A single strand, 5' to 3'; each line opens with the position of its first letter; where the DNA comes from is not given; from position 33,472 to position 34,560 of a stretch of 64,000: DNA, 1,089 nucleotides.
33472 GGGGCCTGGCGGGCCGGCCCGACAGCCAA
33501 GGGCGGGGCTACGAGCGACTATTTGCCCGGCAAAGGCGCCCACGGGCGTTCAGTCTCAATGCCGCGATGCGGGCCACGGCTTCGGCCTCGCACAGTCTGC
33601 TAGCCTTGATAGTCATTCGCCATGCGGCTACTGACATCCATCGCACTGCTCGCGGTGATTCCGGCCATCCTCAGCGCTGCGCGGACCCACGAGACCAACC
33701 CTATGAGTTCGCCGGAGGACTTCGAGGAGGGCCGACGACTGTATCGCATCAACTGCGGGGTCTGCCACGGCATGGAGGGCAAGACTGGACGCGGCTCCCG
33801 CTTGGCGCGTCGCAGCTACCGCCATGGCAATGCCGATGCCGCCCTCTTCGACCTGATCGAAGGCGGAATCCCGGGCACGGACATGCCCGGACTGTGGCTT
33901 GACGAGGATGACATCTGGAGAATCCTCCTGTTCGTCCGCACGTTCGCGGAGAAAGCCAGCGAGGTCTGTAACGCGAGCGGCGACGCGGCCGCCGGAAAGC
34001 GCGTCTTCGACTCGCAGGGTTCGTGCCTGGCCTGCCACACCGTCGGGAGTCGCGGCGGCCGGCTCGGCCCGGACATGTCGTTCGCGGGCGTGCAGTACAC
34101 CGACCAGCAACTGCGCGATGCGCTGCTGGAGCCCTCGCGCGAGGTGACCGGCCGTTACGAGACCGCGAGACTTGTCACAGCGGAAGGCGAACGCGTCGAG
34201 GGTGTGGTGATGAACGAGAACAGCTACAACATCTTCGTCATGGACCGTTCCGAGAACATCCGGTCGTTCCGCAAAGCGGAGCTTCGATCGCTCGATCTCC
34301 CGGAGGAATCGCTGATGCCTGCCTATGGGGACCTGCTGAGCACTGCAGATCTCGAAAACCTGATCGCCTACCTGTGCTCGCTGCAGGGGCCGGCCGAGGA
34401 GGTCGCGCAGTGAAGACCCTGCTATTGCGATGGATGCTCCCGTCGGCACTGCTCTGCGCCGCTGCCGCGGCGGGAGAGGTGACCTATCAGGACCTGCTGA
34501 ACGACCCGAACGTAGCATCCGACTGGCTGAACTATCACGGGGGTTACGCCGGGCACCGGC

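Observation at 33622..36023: Translationally coupled dihaem cytochrome c and a second D-x-D (lanthanide-type) PQQ dehydrogenase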

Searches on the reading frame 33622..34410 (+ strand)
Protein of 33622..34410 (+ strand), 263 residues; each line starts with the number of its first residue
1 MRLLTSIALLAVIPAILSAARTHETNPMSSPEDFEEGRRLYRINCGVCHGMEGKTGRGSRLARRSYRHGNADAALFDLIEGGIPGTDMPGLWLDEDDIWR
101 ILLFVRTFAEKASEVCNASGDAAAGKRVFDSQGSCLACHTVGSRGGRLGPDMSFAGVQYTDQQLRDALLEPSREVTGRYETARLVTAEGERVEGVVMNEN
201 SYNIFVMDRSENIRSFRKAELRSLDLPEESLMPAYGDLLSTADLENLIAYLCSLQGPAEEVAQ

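Call 4: search_protein_families(library=pfam, proteins=[window:33622-34410:+], max_evalue=0.01)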
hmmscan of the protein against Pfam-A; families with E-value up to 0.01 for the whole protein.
window:33622-34410:+ (263 aa): 3 families
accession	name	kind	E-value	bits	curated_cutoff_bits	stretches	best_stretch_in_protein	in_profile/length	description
PF13442.11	Cytochrome_CBB3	-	1.7e-18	67.2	27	1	33-105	2-68/68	Cytochrome C oxidase, cbb3-type, subunit III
PF00034.26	Cytochrom_C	-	9.1e-16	59.4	21.3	2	35-107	2-88/90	Cytochrome c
PF14495.11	Cytochrom_C550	-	2.5e-05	24.4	27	0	28-55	20-46/136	Cytochrome c-550 domain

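Call 5: search_protein_families(library=ncbifam, proteins=[window:33622-34410:+], max_evalue=0.01)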
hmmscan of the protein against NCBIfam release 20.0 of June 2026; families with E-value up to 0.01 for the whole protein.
window:33622-34410:+ (263 aa): 17 families
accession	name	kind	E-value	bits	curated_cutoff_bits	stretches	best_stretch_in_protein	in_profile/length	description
TIGR02603.1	CxxCH_TIGR02603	domain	2.2e-26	92.4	68.15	1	120-253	1-133/134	putative heme-binding domain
NF011054.0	PRK14486.1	equivalog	7.6e-13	48.6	447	1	22-107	202-289/294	putative bifunctional cbb3-type cytochrome c oxidase subunit II/cytochrome c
TIGR00782.1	ccoP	equivalog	1e-12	48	179.95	1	35-146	108-225/285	cytochrome-c oxidase, cbb3-type subunit III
NF050122.1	bc1_QcrC_actin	exception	4.9e-09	35.9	200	1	4-54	12-61/253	cytochrome bc1 complex diheme cytochrome c subunit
TIGR03872.1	cytochrome_MoxG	equivalog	7.9e-09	35.7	147.8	1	28-111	38-124/133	cytochrome c(L), periplasmic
TIGR04485.1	thiosulf_SoxX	equivalog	1.8e-08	34.9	61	1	132-173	2-47/78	sulfur oxidation c-type cytochrome SoxX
NF045930.1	Cytc6PetJCyano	equivalog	7.1e-08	32.4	135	0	104-143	11-47/110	cytochrome c6 PetJ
NF040971.1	cytc_ExtS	equivalog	1e-06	28.3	100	1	115-173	71-128/262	selenite/tellurite reduction operon c-type cytochrome lipoprotein ExtS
NF045774.1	cytochro_C551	exception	3.4e-06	27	118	0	118-168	35-82/110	cytochrome c551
TIGR04494.1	c550_PedF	equivalog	1.3e-05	25.1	122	1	23-57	38-74/133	cytochrome c-550 PedF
NF045773.1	cytochro_C550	exception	8.8e-05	22.4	125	0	32-99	47-110/118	cytochrome c550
TIGR03045.1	PS_II_C550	equivalog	0.00036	20.2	177.75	0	30-55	47-71/159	photosystem II cytochrome c-550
NF052248.1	SorU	equivalog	0.0013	18.9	100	0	125-152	1-32/72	SorU family sulfite dehydrogenase c-type cytochrome subunit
NF033864.1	cytochrome579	equivalog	0.0015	18.3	280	1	122-164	49-92/179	cytochrome 579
TIGR03046.1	PS_II_psbV2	equivalog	0.004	16.8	148.35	0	29-49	52-72/157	photosystem II cytochrome PsbV2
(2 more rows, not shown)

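Call 10: search_solved_structures(query=window:33622-34410:+, max_evalue=0.001, show_alignments=2)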
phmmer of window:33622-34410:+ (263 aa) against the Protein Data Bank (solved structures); distinct sequences matched with E-value up to 0.001: 12.
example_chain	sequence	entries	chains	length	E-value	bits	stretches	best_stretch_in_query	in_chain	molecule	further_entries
7zs0_A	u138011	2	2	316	2.2e-17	66.7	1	123-254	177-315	Hypothetical (Diheme) protein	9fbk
7zs1_A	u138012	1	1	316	1.5e-16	63.9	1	123-254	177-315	Hypothetical (Diheme) protein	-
7zs2_A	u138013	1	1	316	2e-16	63.5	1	123-254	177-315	Hypothetical (Diheme) protein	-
8snh_G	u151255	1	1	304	8.3e-09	38.6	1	34-148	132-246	Cbb3-type cytochrome c oxidase subunit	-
3mk7_C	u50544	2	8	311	9.6e-09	38.4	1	29-146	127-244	Cytochrome c oxidase, cbb3-type, subunit P | Cbb3-type cytochrome c oxidase subunit CcoP1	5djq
8smr_G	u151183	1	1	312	1.1e-07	34.8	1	29-156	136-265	Cbb3-type cytochrome c oxidase subunit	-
8gth_A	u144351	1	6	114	2.3e-05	27.3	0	117-158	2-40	Cytochrome c class I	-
1mg2_D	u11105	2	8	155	5.4e-05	26.1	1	24-107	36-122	CYTOCHROME C-L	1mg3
2gc4_D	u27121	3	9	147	5.7e-05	26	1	24-107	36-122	Cytochrome c-L | CYTOCHROME C551I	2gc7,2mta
6h5l_B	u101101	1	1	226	0.00015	24.6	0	32-59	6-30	Conserved hypothetical cytochrome protein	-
2d0w_A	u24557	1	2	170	0.00043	23.1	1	35-109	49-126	cytochrome cL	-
7q21_C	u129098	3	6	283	0.00046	23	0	31-85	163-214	Cytochrome bc1 complex cytochrome c subunit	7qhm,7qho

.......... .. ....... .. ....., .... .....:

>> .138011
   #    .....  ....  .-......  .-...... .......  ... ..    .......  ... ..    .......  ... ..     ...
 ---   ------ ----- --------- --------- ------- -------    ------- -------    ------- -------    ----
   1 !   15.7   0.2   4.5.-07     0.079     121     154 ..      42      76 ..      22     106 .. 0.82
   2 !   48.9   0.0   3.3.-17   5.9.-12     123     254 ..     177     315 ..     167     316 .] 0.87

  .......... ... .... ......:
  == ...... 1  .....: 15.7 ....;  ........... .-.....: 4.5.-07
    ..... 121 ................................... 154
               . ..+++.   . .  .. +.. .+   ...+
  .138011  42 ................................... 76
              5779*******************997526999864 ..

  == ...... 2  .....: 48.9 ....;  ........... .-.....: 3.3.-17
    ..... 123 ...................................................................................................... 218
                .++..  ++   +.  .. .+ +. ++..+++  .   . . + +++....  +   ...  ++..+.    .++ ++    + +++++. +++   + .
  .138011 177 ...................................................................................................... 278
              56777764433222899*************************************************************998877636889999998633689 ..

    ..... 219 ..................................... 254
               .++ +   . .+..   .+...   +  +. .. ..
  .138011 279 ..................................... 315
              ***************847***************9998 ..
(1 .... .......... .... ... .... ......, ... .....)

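Call 37: find_homologous_proteins(query=window:33622-34410:+, max_evalue=1e-10)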
Query window:33622-34410:+ (263 aa): 219 proteins with E <= 1e-10 among 3329 candidates; the best 120 are listed.
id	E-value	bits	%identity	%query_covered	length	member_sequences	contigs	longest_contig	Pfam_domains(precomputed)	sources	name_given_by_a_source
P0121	2.6e-166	569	96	100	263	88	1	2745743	PF14495.12,PF13442.12,PF00034.27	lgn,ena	-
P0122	3.0e-166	569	96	100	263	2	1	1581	PF14495.12,PF13442.12,PF00034.27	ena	-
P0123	1.5e-165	567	95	100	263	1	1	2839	PF14495.12,PF13442.12,PF00034.27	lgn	-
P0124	6.2e-165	565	95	100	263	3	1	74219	PF14495.12,PF13442.12,PF00034.27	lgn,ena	-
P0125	2.9e-155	533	89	100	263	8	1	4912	PF13442.12,PF00034.27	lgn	-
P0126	3.5e-143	494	83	99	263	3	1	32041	PF14495.12,PF13442.12,PF00034.27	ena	-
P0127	4.0e-142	490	81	100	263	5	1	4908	PF13442.12,PF00034.27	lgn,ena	-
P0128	4.8e-133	460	77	99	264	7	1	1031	PF13442.12,PF00034.27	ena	-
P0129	5.3e-130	450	77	99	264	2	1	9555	PF13442.12,PF00034.27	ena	-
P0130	5.3e-130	450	76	100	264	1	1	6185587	PF14495.12,PF13442.12,PF00034.27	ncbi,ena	-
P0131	8.8e-130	450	79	94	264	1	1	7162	PF13442.12,PF00034.27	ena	-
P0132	5.5e-128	444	74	99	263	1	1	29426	PF13442.12,PF00034.27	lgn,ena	-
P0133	1.0e-127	443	74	100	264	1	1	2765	PF13442.12,PF00034.27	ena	-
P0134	6.4e-126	437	73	98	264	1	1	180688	PF13442.12,PF00034.27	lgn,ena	-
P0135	5.5e-125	434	73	100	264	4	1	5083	PF13442.12,PF00034.27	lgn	-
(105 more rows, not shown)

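Call 58: predict_structure(alignment_id=A3)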
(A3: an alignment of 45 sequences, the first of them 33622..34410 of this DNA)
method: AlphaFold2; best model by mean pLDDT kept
length: 263 residues; sequences in the alignment: 45
mean_pLDDT: 86.0   pTM: 0.70
mean pLDDT of the five models: 86.0, 85.7, 84.8, 83.2, 81.6
residues with pLDDT >= 90: 136; 70-90: 97; 50-70: 25; < 50: 5
segments of 3 or more residues with pLDDT < 50: 259-263
pLDDT, mean of each block of 10 residues (from residue 1): 78 66 86 97 84 68 73 89 76 93 88 76 97 90 90 84 90 82 97 96 97 97 94 93 97 75 34
secondary structure, 60 per line:
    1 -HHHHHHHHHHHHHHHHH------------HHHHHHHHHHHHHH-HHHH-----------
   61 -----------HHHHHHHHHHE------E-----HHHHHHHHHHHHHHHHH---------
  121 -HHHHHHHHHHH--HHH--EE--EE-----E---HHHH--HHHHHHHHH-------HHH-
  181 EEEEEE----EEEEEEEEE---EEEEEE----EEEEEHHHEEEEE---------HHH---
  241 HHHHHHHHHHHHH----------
elements in order: H2-18 H31-44 H46-49 H72-81 H95-111 H122-132 H155-158 H161-169 E181-186 E191-199 E203-208 E213-217 E221-225 H241-253

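Call 61: fold_search(model_id=the predicted structure, library=pdb)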
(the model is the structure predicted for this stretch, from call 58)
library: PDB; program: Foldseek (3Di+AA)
matches with E <= 10: 1377; with E <= 0.001: 5
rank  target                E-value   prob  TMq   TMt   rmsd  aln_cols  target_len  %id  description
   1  7zs2                  4.1e-13  1.00  0.45  0.43  11.7       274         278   24  Diheme cytochrome c Kustd1711 from Kuenenia stuttgartiensis, M292H mutant (released 2023-05-17)
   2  7zs0                  5.8e-13  1.00  0.45  0.43  11.7       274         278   24  Diheme cytochrome c Kustd1711 from Kuenenia stuttgartiensis (released 2023-05-17)
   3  7zs1                  1.6e-12  1.00  0.45  0.43  11.5       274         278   23  Diheme cytochrome c Kustd1711 from Kuenenia stuttgartiensis, M292C mutant (released 2023-05-17)
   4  6f0k_E                8.1e-04  1.00  0.30  0.42   2.4       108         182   26  Alternative complex III (released 2018-05-09)
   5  7c90_D                9.6e-04  1.00  0.29  0.49   1.4        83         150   28  Crystal structure of Cytochrome CL from the marine methylotrophic bacterium Methylophaga aminisulfidivorans MPT (Ma-Cy (released 2020-07-22)
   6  3hfo_A                1.8e-03  1.00  0.17  0.63   7.7        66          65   14  Crystal Structure of an Hfq protein from Synechocystis sp. (released 2009-07-14)
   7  7c90_A                2.0e-03  1.00  0.26  0.45   2.4        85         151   26  Crystal structure of Cytochrome CL from the marine methylotrophic bacterium Methylophaga aminisulfidivorans MPT (Ma-Cy (released 2020-07-22)
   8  6rtd_B                2.2e-03  0.97  0.25  0.15  15.3       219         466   15  Dihydro-heme d1 dehydrogenase NirN in complex with DHE (released 2019-06-19)
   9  2c8s                  2.3e-03  1.00  0.31  0.52   4.3        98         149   23  CYTOCHROME CL FROM METHYLOBACTERIUM EXTORQUENS (released 2005-12-08)
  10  6rtd_A                2.4e-03  0.97  0.25  0.15  15.1       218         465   15  Dihydro-heme d1 dehydrogenase NirN in complex with DHE (released 2019-06-19)
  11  7e1v_O                2.9e-03  0.98  0.24  0.29  10.9       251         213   17  Cryo-EM structure of apo hybrid respiratory supercomplex consisting of Mycobacterium tuberculosis complexIII and Mycob (released 2021-10-13)
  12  7c90_C                3.9e-03  1.00  0.28  0.51   1.4        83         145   28  Crystal structure of Cytochrome CL from the marine methylotrophic bacterium Methylophaga aminisulfidivorans MPT (Ma-Cy (released 2020-07-22)
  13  6adq_C                3.9e-03  0.97  0.24  0.28  10.8       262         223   15  Respiratory Complex CIII2CIV2SOD2 from Mycobacterium smegmatis (released 2018-11-14)
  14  5sze_A                4.1e-03  1.00  0.18  0.58   9.8        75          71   13  Crystal structure of Aquifex aeolicus Hfq-RNA complex at 1.5A (released 2017-04-12)
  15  7e1w_O                4.1e-03  0.96  0.24  0.28  10.7       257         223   17  Cryo-EM structure of hybrid respiratory supercomplex consisting of Mycobacterium tuberculosis complexIII and Mycobacte (released 2021-10-27)
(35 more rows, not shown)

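Call 72: search_protein_representatives(protein=window:33622-34410:+)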
Query: 263 residues. Proteins with E-value up to 0.001 (for the whole library): 16120; up to 1e-10: 2460; up to 1e-30: 218. The best 150 are listed.
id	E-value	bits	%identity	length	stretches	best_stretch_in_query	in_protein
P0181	5.2e-92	324.3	56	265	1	6-260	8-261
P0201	1.5e-80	286.8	52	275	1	7-257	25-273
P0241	6.2e-70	252.0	46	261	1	8-259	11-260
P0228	2.9e-64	233.4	52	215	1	7-213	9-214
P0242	6.5e-56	206.0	43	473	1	19-256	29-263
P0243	1.7e-52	194.9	40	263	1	6-255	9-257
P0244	2.1e-52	194.5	40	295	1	22-257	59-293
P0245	1.3e-51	191.9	40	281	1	16-255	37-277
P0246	2.2e-50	187.9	40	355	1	18-256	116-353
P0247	6.9e-49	183.0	40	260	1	12-256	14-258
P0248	7.0e-48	179.7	36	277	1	13-254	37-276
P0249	7.8e-48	179.6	38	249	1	23-255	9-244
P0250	9.5e-48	179.3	39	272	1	9-252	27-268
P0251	1.8e-47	178.4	36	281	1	5-255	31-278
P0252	2.8e-47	177.8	40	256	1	13-259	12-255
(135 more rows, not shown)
